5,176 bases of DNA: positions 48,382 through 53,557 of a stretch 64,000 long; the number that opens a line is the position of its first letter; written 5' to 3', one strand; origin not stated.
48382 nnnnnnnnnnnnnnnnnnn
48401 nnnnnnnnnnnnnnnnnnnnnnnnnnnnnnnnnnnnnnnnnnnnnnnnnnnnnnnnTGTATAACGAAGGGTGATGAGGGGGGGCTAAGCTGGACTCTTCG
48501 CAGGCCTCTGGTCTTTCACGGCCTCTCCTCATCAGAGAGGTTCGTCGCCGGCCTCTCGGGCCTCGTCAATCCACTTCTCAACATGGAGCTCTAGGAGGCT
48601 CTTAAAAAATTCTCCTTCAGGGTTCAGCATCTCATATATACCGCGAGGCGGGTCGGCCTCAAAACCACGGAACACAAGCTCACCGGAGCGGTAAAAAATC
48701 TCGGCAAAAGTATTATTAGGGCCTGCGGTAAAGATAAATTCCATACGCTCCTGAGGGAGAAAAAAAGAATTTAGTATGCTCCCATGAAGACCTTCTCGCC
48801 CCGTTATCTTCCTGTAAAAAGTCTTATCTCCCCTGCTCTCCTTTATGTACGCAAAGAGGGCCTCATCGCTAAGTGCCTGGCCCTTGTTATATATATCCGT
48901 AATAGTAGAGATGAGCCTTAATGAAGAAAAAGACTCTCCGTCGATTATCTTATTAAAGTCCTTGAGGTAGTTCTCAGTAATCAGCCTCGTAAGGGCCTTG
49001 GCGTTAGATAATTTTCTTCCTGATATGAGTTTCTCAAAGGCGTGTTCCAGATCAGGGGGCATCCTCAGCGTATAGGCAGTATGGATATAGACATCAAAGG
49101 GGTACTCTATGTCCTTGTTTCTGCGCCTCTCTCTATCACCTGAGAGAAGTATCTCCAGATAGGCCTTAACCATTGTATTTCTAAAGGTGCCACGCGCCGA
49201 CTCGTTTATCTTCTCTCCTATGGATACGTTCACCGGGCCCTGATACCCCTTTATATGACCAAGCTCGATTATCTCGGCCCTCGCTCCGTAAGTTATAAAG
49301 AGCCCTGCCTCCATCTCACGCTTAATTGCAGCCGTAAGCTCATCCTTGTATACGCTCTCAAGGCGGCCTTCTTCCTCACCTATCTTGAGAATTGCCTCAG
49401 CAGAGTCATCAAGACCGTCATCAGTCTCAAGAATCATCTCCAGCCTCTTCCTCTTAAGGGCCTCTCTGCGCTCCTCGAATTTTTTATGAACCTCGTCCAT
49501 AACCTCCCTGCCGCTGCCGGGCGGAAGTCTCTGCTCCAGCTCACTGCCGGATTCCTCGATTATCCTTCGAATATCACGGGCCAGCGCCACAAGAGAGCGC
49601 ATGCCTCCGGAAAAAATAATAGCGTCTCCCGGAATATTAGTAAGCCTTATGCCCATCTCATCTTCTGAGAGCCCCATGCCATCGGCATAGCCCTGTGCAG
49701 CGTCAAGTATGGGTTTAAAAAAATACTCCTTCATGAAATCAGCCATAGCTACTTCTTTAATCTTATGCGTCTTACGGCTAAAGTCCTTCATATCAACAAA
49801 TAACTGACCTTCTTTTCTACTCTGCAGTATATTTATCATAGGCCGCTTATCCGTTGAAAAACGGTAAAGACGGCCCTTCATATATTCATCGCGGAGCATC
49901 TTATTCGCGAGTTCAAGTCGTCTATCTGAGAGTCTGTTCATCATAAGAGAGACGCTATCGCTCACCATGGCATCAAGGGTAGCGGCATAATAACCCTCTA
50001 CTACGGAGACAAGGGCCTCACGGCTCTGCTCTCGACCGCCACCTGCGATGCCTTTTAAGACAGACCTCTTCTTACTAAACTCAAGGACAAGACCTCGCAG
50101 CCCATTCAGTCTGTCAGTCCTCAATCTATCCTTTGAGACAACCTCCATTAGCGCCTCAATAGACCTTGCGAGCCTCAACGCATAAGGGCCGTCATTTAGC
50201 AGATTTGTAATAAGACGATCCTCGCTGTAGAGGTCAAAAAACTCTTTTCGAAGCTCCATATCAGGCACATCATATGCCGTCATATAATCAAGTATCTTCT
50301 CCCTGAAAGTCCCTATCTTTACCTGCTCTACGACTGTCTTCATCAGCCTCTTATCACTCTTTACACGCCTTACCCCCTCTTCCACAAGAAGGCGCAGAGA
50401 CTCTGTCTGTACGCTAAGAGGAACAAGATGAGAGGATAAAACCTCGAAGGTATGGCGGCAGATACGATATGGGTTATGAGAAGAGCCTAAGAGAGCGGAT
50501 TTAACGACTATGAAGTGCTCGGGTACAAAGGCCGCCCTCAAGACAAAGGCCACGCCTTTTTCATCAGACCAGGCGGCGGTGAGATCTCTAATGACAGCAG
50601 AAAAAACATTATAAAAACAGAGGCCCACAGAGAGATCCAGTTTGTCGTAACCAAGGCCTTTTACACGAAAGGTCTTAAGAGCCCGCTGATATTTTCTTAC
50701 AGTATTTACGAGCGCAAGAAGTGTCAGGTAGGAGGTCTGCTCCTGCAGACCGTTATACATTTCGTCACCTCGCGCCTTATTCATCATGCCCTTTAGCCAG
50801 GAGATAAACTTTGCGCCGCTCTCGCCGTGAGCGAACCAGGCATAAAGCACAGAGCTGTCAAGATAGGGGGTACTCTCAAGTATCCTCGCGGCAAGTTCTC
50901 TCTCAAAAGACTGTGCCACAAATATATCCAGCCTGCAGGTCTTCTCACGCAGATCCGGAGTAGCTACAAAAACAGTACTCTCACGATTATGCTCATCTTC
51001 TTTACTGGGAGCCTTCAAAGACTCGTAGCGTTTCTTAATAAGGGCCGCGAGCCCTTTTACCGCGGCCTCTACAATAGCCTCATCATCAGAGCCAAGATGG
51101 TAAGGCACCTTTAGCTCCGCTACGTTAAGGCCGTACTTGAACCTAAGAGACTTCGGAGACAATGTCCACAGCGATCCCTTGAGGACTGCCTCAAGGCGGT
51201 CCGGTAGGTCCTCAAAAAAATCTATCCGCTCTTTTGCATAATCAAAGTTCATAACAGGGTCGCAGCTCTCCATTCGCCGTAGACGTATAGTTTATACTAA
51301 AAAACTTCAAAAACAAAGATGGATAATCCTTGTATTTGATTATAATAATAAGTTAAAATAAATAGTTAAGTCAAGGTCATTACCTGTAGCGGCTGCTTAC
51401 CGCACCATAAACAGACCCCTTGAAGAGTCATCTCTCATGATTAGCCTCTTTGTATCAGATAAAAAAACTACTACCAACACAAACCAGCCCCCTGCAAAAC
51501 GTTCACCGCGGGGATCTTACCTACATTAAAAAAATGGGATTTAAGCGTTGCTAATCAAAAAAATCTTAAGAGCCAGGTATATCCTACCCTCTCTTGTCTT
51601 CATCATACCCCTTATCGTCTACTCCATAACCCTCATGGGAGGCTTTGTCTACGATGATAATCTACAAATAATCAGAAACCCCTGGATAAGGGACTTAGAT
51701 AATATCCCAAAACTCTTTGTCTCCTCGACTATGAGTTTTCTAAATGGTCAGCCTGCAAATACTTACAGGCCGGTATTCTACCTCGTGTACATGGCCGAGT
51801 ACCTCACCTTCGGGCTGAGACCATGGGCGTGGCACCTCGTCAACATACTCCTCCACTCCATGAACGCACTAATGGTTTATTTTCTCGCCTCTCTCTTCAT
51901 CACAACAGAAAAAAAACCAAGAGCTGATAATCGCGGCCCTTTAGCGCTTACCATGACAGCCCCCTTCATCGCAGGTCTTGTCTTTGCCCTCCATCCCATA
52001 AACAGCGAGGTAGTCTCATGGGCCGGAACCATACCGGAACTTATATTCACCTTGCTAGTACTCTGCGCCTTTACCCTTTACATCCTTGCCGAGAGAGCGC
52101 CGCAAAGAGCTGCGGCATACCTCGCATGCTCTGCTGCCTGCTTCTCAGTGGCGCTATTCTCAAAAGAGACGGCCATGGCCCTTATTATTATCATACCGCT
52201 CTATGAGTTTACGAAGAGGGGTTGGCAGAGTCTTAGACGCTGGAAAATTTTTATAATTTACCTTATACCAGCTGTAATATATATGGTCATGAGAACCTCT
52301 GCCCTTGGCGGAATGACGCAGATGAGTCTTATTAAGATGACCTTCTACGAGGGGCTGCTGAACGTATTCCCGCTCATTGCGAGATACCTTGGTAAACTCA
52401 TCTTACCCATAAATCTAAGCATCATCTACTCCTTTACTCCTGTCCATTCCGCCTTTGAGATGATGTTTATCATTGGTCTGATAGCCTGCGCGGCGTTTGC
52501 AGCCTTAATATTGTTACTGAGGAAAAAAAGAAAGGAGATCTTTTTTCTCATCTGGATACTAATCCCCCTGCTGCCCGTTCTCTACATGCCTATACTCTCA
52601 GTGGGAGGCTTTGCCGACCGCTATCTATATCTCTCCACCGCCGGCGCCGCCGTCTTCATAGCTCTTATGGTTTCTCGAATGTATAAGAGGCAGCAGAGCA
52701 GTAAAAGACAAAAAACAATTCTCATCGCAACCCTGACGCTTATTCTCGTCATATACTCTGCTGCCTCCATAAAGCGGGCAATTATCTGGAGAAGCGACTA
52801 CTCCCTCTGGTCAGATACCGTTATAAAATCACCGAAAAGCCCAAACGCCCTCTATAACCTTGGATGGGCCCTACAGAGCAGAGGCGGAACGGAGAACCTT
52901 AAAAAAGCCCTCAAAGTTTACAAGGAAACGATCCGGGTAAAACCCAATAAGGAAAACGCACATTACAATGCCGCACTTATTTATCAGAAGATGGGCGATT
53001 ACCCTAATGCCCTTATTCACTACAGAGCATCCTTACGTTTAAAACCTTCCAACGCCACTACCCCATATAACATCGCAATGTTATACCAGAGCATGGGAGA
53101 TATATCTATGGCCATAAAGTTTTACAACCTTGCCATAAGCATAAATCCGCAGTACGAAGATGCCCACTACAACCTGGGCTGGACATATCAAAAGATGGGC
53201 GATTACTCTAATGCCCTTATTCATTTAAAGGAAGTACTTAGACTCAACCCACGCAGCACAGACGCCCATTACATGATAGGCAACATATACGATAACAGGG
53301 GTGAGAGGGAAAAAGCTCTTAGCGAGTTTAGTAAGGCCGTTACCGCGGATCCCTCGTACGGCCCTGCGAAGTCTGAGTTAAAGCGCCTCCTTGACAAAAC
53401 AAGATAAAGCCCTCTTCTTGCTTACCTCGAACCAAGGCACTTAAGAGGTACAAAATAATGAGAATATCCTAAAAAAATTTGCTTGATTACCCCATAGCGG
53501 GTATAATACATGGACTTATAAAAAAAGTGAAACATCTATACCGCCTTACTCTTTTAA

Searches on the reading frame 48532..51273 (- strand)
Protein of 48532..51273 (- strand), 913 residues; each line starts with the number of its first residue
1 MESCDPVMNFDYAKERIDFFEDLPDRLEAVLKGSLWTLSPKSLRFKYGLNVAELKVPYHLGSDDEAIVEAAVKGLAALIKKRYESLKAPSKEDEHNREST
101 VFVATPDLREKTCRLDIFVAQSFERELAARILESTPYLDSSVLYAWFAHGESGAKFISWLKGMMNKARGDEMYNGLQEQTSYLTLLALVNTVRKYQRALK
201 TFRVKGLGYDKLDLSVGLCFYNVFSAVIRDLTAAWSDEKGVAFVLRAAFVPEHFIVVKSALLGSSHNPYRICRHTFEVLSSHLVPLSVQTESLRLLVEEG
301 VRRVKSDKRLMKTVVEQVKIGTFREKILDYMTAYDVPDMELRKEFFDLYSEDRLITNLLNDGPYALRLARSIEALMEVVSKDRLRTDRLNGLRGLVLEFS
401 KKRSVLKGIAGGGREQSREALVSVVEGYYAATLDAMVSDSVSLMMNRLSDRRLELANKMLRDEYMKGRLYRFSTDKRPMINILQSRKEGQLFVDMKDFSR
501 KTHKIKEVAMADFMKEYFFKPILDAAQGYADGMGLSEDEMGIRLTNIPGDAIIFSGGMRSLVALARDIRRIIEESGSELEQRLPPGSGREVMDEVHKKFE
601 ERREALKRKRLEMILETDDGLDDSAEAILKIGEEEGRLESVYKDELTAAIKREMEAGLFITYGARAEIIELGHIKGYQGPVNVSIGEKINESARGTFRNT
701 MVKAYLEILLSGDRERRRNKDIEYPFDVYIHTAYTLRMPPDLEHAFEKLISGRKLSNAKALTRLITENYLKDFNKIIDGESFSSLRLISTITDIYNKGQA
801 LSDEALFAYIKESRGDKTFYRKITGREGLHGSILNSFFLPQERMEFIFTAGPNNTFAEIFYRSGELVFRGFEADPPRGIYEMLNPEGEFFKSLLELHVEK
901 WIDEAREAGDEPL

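Call 44: search_protein_families(library=pfam, proteins=[window:48532-51273:-], max_evalue=0.1)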
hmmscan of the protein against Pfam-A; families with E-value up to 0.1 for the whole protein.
window:48532-51273:- (913 aa): 0 families

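Call 78: search_protein_families(library=ncbifam, proteins=[window:48532-51273:-], max_evalue=0.001)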
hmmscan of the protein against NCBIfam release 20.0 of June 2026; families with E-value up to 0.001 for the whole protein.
window:48532-51273:- (913 aa): 0 families

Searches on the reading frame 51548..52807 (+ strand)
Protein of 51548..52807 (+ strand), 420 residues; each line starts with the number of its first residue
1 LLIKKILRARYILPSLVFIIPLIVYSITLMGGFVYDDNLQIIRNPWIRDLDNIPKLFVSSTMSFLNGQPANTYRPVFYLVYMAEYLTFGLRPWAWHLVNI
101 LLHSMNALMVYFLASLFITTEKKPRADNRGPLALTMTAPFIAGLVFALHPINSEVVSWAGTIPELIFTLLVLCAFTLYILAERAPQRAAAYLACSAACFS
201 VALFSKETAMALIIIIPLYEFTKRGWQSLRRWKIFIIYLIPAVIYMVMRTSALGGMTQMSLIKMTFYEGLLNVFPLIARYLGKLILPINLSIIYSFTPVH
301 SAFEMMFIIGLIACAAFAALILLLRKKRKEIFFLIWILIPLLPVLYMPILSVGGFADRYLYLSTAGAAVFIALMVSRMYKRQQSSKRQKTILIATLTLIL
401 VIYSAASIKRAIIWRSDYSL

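Call 80: search_protein_families(library=pfam, proteins=[window:51548-52807:+], max_evalue=10)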
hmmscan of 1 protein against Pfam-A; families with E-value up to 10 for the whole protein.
window:51548-52807:+ (420 aa): 2 families
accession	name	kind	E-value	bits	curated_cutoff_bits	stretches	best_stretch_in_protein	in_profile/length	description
PF12571.13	Phage_tail_fib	-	0.23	11.9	23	1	351-414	82-138/150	Phage tail-collar fibre protein, N-terminal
PF14150.11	YesK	-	5.8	7.6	25.2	2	306-372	1-69/81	YesK-like protein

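Call 81: search_solved_structures(query=window:51548-52807:+, max_evalue=1)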
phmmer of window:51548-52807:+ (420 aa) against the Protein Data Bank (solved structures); distinct sequences matched with E-value up to 1: 0.

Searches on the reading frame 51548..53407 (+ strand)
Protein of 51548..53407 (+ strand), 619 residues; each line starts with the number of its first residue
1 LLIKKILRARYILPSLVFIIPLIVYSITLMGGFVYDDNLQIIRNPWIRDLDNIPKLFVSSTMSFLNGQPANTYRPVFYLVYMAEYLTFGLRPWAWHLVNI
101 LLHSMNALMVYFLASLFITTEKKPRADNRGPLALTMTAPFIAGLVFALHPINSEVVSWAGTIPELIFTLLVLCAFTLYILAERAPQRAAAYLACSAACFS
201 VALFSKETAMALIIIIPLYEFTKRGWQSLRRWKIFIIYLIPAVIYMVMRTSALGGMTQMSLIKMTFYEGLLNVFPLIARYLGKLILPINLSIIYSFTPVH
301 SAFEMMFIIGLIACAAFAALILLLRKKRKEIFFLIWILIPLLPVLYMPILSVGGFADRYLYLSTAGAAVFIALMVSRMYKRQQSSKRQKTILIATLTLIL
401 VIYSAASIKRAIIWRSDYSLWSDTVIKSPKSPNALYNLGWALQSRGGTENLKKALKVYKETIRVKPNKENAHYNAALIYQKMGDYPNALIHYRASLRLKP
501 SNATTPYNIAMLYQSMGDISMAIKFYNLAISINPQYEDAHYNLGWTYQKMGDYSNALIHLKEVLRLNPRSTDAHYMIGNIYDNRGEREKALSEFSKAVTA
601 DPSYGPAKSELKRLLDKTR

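Call 3: search_protein_families(library=pfam, proteins=[window:51548-53407:+], max_evalue=0.01)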
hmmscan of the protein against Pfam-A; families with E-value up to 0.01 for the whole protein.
window:51548-53407:+ (619 aa): 24 families
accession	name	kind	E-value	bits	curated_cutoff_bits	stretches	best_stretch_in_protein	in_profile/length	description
PF00515.34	TPR_1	-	6.1e-34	114.9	27.8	4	538-569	2-33/34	Tetratricopeptide repeat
PF07719.23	TPR_2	-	1.1e-29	100.4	27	4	538-569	2-33/34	Tetratricopeptide repeat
PF13414.12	TPR_11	-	4.1e-28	97.2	26.8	4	514-551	5-42/42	TPR repeat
PF13181.12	TPR_8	-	6.6e-28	94.9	25.7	4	507-536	5-34/34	Tetratricopeptide repeat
PF13431.12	TPR_17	-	1e-21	75.7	24.4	1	525-556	1-32/34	Tetratricopeptide repeat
PF13424.12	TPR_12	-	3.2e-19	69.4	30.1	3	503-566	3-74/77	Tetratricopeptide repeat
PF13176.12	TPR_7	-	4.6e-18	64.2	27.9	1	539-570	1-32/36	Tetratricopeptide repeat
PF13174.12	TPR_6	-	6.2e-16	58.3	26.3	1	538-570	1-33/33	Tetratricopeptide repeat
PF13432.12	TPR_16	-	1.9e-14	54.2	32.7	2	541-603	1-63/65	Tetratricopeptide repeat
PF14559.12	TPR_19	-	4.6e-13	49.7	25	1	550-603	4-57/68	Tetratricopeptide repeat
PF13428.12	TPR_14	-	6.5e-13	48.4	23.5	0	538-578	2-42/44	Tetratricopeptide repeat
PF12895.13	ANAPC3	-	7.6e-10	39.4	27.2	2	518-581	4-66/82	Anaphase-promoting complex, cyclosome, subunit 3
PF13371.12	TPR_9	-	2.7e-09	37.3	35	1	513-574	5-66/73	Tetratricopeptide repeat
PF13374.12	TPR_10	-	6.8e-09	35.9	27.5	0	542-566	7-31/42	Tetratricopeptide repeat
PF24575.1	TPR_Slam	-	8e-07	29.9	35.2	1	447-510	27-88/104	Surface lipoprotein assembly modifier, N-terminal TPR repeats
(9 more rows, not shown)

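Call 4: search_protein_families(library=ncbifam, proteins=[window:51548-53407:+], max_evalue=0.01)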
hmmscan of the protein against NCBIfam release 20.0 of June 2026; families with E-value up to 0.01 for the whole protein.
window:51548-53407:+ (619 aa): 33 families (the best 25 are shown)
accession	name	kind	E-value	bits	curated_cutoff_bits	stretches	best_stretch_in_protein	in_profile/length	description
NF040959.1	MamA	equivalog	9.2e-37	126.5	200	2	428-564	67-200/204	magnetosome protein MamA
TIGR02917.1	PEP_TPR_lipo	equivalog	4e-20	71.3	312.2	2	536-611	21-96/899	XrtA/PEP-CTERM system TPR-repeat protein PrsT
NF002725.1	PRK02603.1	equivalog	8.1e-18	65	143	2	480-551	46-120/173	photosystem I assembly protein Ycf3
TIGR02521.1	type_IV_pilW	equivalog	1.8e-17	63.7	154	2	538-604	32-98/234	type IV pilus biogenesis/stability protein PilW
NF033762.1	social_mot_Tgl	equivalog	3.9e-17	62.4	225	1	431-597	30-196/252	social motility TPR repeat lipoprotein Tgl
NF033758.1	gliding_GltE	equivalog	4.4e-16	58.9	225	1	433-614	87-265/411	adventurous gliding motility TPR repeat lipoprotein GltE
NF047507.1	TPR_BatC_Lepto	exception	1.6e-15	57.2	175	3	572-614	97-139/214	TPR repeat-containing protein BatC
NF047558.1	TPR_END_plus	domain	4.1e-15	55.5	32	1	539-569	1-31/56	TPR end-of-group domain-containing protein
TIGR02552.1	LcrH_SycD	equivalog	9.1e-13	48.1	104.8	2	493-602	8-117/136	SycD/LcrH family type III secretion system chaperone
NF047371.1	FlcA_CTERM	equivalog_domain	1.4e-12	46.9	300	2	512-598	448-534/646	periplasmic flagellar collar protein FlcA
TIGR02795.1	tol_pal_ybgF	equivalog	3.7e-12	46.9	90.1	1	539-603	4-71/119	tol-pal system protein YbgF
NF007302.0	PRK09782.1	equivalog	6.4e-09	34.3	1223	1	437-569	580-712/990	phage receptor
NF052312.1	T9SS_PorW_SprE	equivalog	2.3e-08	33.2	250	1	535-604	177-249/716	type IX secretion system periplasmic lipoprotein PorW/SprE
TIGR03939.1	PGA_TPR_OMP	equivalog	1.1e-07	30.4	366.65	2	520-615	103-198/800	poly-beta-1,6 N-acetyl-D-glucosamine export porin PgaA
NF033920.0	C39_PA2778_fam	equivalog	2.2e-07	30.6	150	1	424-533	143-254/255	PA2778 family cysteine peptidase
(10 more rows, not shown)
